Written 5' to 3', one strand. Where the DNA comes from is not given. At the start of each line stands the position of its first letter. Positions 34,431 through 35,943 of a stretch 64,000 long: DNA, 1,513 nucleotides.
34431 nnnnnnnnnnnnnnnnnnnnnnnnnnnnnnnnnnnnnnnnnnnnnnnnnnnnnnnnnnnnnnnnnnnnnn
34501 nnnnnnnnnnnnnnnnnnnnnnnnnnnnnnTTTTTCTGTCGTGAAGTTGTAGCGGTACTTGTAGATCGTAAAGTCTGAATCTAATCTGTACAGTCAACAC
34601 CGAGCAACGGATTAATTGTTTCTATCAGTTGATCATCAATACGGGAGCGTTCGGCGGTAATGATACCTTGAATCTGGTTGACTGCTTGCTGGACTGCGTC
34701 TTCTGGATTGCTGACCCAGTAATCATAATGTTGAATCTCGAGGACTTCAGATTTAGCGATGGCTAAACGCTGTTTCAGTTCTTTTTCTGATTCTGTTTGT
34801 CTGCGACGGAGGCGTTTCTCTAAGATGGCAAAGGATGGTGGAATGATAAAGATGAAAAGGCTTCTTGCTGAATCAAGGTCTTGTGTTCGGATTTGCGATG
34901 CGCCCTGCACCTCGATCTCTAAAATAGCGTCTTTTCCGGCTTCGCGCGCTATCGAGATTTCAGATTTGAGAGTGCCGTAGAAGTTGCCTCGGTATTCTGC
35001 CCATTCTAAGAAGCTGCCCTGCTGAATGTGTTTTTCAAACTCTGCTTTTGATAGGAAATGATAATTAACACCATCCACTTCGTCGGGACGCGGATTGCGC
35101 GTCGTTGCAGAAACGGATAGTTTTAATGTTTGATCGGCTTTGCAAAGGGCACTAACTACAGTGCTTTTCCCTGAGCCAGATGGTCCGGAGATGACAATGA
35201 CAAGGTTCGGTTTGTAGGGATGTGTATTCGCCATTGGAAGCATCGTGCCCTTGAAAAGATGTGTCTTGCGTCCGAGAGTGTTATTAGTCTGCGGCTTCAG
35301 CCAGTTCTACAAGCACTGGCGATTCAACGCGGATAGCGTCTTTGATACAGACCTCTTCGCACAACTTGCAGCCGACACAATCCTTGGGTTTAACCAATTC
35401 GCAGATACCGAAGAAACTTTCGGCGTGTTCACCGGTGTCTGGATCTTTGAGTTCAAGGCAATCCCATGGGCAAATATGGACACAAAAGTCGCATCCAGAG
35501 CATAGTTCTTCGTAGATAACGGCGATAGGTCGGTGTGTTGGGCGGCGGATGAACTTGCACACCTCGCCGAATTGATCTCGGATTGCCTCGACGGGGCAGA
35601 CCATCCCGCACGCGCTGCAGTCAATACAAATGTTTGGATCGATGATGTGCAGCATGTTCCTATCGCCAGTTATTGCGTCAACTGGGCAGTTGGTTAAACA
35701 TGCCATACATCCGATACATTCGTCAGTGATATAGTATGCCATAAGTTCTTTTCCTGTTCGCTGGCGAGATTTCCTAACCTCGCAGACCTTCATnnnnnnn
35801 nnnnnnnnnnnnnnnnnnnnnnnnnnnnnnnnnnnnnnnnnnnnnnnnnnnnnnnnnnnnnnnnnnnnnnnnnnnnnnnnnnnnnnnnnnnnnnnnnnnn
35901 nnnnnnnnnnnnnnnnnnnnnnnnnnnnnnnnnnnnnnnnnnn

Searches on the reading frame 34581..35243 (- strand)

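Call 37: search_protein_families(library=pfam, proteins=[window:34581-35243:-])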
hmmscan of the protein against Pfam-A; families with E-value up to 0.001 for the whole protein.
window:34581-35243:- (220 aa): 7 families
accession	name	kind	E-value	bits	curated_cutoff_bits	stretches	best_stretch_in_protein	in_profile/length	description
PF00625.27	Guanylate_kin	-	5.3e-45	153.8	25.2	1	15-197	4-181/182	Guanylate kinase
PF13671.12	AAA_33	-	5.1e-07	30.5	27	1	15-154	1-124/143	AAA domain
PF13476.12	AAA_23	-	0.00029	22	27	0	15-172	21-116/201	AAA domain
PF13555.12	AAA_29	-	0.00052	20.1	27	0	11-33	20-42/61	P-loop containing region of AAA domain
PF00005.33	ABC_tran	-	0.00054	21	25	0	13-39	11-37/137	ABC transporter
PF13191.12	AAA_16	-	0.00057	20.9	32.6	1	14-36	25-47/167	AAA ATPase domain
PF03215.21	Rad17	-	0.00071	20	23.8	0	9-38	41-70/186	Rad17 P-loop domain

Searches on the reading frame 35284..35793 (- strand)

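Call 37: search_protein_families(library=pfam, proteins=[window:35284-35793:-])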
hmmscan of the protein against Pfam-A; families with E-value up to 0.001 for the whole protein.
window:35284-35793:- (169 aa): 12 families
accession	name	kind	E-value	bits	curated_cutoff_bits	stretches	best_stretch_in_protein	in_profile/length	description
PF00037.32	Fer4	-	1.4e-21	75.8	21.1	3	20-42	2-24/24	4Fe-4S binding domain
PF14697.11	Fer4_21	-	4.4e-18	65.6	35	3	23-71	5-57/59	4Fe-4S dicluster domain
PF12838.12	Fer4_7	-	1.8e-15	57.5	27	2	26-70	2-52/52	4Fe-4S dicluster domain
PF12797.12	Fer4_2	-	5.6e-14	51.5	24.5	2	20-38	4-22/22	4Fe-4S binding domain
PF13484.11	Fer4_16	-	1e-12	49.1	30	2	56-110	2-65/66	4Fe-4S double cluster binding domain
PF13187.11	Fer4_9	-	5.8e-12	45.9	27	2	25-71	1-52/52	4Fe-4S dicluster domain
PF12837.12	Fer4_6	-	1.7e-11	43.9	25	1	21-41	4-24/24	4Fe-4S binding domain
PF13237.11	Fer4_10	-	4.1e-11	43.1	25.5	2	20-67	3-53/53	4Fe-4S dicluster domain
PF25160.1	LdpA_Fe-S-bd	-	5.7e-08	32.9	27.6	0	22-42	24-44/49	LdpA Fe-S cluster-binding domain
PF12800.12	Fer4_4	-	1.3e-07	31.7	24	0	24-38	2-16/17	4Fe-4S binding domain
PF12798.12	Fer4_3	-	9.3e-07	29.7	27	0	26-40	1-15/15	4Fe-4S binding domain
PF13183.11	Fer4_8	-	3e-06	28.1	27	0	22-38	50-66/68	4Fe-4S dicluster domain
